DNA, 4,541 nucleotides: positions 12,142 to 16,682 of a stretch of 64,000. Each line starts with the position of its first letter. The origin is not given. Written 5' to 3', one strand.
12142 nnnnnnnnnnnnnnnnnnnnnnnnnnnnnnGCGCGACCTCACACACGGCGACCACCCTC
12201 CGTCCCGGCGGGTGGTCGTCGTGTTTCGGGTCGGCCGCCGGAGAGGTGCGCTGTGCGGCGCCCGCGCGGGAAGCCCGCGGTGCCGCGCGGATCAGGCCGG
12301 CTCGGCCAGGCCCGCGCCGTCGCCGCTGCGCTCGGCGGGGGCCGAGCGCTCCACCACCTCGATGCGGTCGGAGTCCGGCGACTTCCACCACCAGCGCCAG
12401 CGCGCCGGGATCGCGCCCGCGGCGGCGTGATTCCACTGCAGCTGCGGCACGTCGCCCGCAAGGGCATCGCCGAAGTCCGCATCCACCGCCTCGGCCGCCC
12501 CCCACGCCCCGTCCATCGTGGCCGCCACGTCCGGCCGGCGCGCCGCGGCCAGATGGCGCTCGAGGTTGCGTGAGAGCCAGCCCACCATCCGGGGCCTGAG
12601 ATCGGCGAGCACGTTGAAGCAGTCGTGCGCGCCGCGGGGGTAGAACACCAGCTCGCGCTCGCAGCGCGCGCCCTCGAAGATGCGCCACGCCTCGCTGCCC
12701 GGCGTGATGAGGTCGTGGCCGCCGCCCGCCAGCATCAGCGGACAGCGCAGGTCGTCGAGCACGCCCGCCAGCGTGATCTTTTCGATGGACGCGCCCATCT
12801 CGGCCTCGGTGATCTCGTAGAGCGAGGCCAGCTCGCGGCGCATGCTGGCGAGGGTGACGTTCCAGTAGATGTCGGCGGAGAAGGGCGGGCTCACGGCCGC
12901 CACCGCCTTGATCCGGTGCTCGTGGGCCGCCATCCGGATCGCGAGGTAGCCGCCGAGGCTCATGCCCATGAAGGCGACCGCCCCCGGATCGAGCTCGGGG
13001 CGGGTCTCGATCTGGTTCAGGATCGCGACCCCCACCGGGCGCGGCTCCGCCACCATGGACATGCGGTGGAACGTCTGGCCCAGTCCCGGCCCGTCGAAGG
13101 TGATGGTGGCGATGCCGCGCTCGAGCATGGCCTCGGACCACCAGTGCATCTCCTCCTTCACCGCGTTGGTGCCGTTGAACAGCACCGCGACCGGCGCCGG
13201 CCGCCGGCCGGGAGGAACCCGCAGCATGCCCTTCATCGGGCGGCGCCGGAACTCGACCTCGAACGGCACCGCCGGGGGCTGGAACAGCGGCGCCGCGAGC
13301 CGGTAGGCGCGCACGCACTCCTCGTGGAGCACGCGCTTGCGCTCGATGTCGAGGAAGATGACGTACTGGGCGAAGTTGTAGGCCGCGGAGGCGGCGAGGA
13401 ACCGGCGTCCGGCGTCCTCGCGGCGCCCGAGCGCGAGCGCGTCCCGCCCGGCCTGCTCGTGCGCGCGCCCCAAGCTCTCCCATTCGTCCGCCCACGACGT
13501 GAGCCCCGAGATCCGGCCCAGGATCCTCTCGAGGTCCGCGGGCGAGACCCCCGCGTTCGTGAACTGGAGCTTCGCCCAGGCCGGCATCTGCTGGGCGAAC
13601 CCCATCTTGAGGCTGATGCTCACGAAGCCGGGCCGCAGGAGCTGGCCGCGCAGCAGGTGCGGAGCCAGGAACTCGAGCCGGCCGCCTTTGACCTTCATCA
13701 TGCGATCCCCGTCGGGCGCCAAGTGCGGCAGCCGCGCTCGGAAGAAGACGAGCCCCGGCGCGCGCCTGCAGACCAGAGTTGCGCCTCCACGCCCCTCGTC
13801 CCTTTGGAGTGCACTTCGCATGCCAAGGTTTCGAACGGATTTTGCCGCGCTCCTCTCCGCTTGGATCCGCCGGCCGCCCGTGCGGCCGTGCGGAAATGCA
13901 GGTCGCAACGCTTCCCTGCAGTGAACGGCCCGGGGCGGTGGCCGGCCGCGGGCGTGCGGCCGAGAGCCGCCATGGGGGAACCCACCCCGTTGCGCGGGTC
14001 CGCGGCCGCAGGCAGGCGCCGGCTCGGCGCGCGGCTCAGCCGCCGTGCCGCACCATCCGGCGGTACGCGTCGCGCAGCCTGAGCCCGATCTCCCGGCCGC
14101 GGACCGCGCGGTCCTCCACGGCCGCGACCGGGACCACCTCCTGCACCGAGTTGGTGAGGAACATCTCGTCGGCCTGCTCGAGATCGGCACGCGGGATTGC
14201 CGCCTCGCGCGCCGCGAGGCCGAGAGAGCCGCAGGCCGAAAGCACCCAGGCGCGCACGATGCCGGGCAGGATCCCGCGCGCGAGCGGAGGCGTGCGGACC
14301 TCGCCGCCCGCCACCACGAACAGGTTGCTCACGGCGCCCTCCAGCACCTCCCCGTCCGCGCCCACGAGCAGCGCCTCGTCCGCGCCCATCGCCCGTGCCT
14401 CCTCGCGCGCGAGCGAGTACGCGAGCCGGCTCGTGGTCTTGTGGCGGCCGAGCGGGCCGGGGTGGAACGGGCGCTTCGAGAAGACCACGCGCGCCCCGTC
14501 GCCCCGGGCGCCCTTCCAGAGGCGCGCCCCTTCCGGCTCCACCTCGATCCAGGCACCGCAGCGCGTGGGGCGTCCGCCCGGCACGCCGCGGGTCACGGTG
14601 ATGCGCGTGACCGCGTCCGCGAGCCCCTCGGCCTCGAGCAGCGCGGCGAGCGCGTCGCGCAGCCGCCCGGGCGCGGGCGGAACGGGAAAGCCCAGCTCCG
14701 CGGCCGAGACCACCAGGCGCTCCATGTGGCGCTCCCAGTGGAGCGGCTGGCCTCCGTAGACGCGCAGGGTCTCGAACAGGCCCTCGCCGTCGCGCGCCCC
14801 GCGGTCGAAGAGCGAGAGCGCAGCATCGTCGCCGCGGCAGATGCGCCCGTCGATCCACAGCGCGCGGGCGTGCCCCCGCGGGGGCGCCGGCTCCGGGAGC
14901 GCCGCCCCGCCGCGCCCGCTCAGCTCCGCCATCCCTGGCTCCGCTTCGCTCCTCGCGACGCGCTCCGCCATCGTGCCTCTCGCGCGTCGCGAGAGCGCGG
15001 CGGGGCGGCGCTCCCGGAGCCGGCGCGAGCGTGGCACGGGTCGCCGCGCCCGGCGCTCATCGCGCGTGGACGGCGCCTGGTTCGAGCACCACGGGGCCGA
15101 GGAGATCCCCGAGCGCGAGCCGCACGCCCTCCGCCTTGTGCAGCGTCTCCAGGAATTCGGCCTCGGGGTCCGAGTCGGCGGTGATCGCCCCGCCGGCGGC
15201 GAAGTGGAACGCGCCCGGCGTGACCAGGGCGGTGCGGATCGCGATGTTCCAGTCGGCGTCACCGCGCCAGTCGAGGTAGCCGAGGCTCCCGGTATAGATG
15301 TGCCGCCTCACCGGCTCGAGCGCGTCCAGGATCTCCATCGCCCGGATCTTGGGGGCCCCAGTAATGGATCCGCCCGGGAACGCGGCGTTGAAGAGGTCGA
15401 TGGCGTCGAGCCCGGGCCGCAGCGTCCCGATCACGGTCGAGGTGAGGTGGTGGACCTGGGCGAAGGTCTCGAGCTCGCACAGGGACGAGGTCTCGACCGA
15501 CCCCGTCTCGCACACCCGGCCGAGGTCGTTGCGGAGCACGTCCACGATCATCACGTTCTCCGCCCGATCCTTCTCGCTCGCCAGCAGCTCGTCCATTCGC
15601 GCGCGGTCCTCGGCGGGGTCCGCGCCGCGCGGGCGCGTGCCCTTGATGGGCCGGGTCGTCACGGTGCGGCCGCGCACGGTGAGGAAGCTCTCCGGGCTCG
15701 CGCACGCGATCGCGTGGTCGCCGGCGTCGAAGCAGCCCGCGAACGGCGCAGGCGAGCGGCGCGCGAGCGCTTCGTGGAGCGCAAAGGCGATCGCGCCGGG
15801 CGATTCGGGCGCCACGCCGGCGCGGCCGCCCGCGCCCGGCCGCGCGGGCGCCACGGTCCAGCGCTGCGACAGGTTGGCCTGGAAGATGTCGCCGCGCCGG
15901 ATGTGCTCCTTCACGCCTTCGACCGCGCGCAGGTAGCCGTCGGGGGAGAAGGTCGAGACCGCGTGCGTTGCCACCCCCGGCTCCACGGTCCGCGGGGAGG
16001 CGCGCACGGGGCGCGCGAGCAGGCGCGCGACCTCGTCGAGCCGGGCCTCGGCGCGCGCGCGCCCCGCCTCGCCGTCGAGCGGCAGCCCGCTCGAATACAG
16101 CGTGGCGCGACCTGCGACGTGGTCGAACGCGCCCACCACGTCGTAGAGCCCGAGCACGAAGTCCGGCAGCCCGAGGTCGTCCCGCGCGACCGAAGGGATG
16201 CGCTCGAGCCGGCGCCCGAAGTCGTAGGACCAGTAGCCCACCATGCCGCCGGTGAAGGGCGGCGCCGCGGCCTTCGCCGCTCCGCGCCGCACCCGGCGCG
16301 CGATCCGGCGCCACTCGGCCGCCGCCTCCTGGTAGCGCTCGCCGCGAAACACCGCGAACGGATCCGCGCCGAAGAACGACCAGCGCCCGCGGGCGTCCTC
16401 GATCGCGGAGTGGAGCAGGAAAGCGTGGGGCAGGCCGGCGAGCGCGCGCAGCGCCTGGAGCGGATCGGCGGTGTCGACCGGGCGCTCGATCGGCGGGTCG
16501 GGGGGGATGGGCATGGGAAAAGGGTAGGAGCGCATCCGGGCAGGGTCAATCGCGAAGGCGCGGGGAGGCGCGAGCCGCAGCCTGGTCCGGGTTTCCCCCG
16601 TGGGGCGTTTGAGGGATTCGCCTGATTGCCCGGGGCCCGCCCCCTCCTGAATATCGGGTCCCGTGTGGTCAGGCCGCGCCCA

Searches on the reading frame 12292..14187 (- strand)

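Call 52: search_protein_families(library=pfam, proteins=[window:12292-14187:-], max_evalue=0.001)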
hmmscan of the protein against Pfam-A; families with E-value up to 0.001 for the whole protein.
window:12292-14187:- (631 aa): 6 families
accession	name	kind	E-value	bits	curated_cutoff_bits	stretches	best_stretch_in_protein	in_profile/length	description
PF06500.17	FrsA-like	-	7.1e-16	58.4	22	1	223-436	90-300/414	Esterase FrsA-like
PF12146.15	Hydrolase_4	-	1.2e-08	35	27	1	332-443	5-118/239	Serine aminopeptidase, S33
PF05448.18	AXE1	-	6.1e-08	32.2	21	1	389-528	163-310/321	Acetyl xylan esterase (AXE1)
PF00561.26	Abhydrolase_1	-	1.2e-06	28.8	25.8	1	351-437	18-107/245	alpha/beta hydrolase fold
PF02129.25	Peptidase_S15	-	5.5e-05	23.4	23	0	346-438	40-132/262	X-Pro dipeptidyl-peptidase (S15 family)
PF01738.24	DLH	-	0.00074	19.6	21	0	388-434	83-129/217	Dienelactone hydrolase family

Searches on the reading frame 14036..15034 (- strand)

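Call 52: search_protein_families(library=pfam, proteins=[window:14036-15034:-], max_evalue=0.001)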
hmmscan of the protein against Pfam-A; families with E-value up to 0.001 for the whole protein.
window:14036-15034:- (332 aa): 1 family
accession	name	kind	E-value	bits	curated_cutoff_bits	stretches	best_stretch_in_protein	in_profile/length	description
PF01063.24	Aminotran_4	-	8.5e-57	193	28.5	1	85-306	1-223/223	Amino-transferase class IV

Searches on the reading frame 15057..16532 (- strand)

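Call 52: search_protein_families(library=pfam, proteins=[window:15057-16532:-], max_evalue=0.001)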
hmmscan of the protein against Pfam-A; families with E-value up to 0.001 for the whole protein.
window:15057-16532:- (491 aa): 2 families
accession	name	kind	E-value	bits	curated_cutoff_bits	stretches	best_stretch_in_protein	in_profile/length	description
PF00425.24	Chorismate_bind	-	2.4e-86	289.9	27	1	198-466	3-257/257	chorismate binding enzyme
PF04715.19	Anth_synt_I_N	-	1.2e-23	84.3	23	1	20-145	1-140/140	Anthranilate synthase component I, N terminal region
